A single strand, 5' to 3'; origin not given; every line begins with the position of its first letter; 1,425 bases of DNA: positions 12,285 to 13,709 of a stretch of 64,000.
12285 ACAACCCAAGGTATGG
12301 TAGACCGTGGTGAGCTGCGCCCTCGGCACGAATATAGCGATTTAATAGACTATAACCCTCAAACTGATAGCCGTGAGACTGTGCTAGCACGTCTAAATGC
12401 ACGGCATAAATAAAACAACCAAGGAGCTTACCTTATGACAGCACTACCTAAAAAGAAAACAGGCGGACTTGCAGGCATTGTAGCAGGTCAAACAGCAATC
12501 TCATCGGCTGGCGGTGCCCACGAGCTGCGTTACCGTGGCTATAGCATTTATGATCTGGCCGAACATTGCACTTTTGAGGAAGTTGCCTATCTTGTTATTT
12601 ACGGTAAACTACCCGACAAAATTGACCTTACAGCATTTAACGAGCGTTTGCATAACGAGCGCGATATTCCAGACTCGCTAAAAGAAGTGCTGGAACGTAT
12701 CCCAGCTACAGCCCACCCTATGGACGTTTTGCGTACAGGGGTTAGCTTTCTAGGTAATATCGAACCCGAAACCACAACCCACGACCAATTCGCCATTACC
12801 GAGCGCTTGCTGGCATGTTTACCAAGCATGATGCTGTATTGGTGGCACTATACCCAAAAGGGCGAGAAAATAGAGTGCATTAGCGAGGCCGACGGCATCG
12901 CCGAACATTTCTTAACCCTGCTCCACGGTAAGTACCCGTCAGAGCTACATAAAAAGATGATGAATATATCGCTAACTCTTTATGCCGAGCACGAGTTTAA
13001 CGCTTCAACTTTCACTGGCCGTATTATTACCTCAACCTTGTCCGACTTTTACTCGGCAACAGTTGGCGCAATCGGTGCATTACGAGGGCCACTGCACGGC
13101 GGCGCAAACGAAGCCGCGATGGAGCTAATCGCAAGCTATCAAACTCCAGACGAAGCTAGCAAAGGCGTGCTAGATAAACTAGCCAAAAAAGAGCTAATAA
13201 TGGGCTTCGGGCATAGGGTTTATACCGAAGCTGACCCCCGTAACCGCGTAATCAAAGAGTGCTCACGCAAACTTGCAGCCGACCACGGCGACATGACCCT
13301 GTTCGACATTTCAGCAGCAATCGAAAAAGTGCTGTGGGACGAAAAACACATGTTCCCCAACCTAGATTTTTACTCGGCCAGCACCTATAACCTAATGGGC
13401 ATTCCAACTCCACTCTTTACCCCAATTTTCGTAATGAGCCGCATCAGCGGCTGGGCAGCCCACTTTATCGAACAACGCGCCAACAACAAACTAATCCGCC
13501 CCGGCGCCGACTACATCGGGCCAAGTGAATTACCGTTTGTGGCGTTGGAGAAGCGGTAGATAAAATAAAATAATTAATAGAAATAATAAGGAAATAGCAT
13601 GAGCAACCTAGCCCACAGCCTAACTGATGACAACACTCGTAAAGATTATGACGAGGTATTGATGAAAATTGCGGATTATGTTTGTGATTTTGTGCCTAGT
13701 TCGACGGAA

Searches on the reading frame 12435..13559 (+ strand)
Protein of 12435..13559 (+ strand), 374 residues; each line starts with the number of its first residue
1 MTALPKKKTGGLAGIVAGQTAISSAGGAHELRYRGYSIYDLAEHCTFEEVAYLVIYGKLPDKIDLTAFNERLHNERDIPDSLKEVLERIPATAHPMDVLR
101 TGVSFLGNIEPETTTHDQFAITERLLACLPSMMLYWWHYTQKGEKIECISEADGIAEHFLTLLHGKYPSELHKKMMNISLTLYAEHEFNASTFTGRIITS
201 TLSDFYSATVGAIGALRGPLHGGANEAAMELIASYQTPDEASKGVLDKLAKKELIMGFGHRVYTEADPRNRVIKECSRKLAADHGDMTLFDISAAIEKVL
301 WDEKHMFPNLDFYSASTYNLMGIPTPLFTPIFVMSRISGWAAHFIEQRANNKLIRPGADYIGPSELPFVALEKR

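Call 37: find_homologous_proteins(query=window:12435-13559:+, max_evalue=1e-150)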
Query window:12435-13559:+ (374 aa): 276 proteins with E <= 1e-150 among 8000 candidates; the best 120 are listed.
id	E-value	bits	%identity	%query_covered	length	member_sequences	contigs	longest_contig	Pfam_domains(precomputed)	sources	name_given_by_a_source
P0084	8.2e-253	856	100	100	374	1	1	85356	PF00285.27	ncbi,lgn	-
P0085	9.6e-207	704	81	100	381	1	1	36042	PF00285.27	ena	-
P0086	2.2e-204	696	81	97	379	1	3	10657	PF00285.27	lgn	-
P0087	4.8e-203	692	80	99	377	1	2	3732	PF00285.27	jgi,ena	-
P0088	1.9e-193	660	78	99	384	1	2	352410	PF00285.27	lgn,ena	-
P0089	3.8e-190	650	74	100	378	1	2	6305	PF00285.27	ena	-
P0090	5.4e-190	649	76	100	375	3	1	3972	PF00285.27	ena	-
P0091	1.7e-188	644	74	100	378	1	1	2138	PF00285.27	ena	-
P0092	2.0e-188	644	76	99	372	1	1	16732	PF00285.27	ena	-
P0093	3.6e-186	637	74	99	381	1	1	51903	PF00285.27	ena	-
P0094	2.1e-185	634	74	98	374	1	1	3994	PF00285.27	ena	-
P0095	1.4e-181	621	71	100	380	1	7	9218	PF00285.27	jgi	jgi:2-methylcitrate synthase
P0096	1.8e-181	621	72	99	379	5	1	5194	PF00285.27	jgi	jgi:2-methylcitrate synthase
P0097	4.0e-181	620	71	100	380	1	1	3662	PF00285.27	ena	-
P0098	5.1e-181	620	71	99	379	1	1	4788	PF00285.27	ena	-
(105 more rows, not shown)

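Call 55: find_encoding_contigs(protein=P0088, flank=10000, max_places=2)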
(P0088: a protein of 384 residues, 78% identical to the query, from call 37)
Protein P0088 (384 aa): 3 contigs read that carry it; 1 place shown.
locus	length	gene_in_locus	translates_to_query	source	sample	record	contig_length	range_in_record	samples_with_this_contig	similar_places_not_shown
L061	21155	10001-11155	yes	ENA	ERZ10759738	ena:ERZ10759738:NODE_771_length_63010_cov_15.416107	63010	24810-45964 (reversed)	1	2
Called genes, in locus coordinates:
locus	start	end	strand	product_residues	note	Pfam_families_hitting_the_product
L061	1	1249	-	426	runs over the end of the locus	PF00579:tRNA-synt_1b, PF22421:SYY_C-terminal, PF01479:S4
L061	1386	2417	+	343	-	PF19368:WHD_AraR, PF21906:WHD_NrtR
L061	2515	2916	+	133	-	-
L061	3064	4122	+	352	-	PF02445:NadA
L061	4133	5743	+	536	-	PF00890:FAD_binding_2, PF01266:DAO, PF07992:Pyr_redox_2 (faint), PF02910:Succ_DH_flav_C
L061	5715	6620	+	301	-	PF02749:QRPTase_N, PF01729:QRPTase_C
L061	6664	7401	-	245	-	-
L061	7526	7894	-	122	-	-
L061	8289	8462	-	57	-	PF00471:Ribosomal_L33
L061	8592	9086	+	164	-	PF00583:Acetyltransf_1, PF13673:Acetyltransf_10, PF13508:Acetyltransf_7, PF08445:FR47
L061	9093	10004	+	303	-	PF13714:PEP_mutase, PF00463:ICL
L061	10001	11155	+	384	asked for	PF00285:Citrate_synt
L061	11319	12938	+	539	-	PF07693:KAP_NTPase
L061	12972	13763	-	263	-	PF00563:EAL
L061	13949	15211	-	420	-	-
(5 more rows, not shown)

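Call 56: find_encoding_contigs(protein=P0093, flank=10000, max_places=2)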
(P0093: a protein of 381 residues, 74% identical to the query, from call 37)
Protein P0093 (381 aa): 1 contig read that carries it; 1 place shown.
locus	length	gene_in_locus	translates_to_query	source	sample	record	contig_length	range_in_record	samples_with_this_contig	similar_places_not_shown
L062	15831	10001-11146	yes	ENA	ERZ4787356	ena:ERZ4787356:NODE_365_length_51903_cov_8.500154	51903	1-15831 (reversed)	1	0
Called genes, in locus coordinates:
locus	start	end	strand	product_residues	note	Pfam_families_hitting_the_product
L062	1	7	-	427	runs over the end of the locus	PF00579:tRNA-synt_1b, PF22421:SYY_C-terminal, PF01479:S4 (weak)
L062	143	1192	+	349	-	PF19368:WHD_AraR, PF21906:WHD_NrtR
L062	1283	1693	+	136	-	-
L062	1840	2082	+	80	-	-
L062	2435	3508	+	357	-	PF02445:NadA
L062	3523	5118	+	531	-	PF00890:FAD_binding_2, PF01266:DAO (faint), PF07992:Pyr_redox_2 (faint), PF02910:Succ_DH_flav_C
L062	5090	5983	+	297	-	PF02749:QRPTase_N, PF01729:QRPTase_C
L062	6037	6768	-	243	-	-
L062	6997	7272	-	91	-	-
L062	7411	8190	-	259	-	-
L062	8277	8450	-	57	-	PF00471:Ribosomal_L33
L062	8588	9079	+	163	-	PF00583:Acetyltransf_1, PF13673:Acetyltransf_10 (weak), PF13508:Acetyltransf_7, PF08445:FR47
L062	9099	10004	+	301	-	PF13714:PEP_mutase, PF00463:ICL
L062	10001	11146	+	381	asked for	PF00285:Citrate_synt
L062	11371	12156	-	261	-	PF00563:EAL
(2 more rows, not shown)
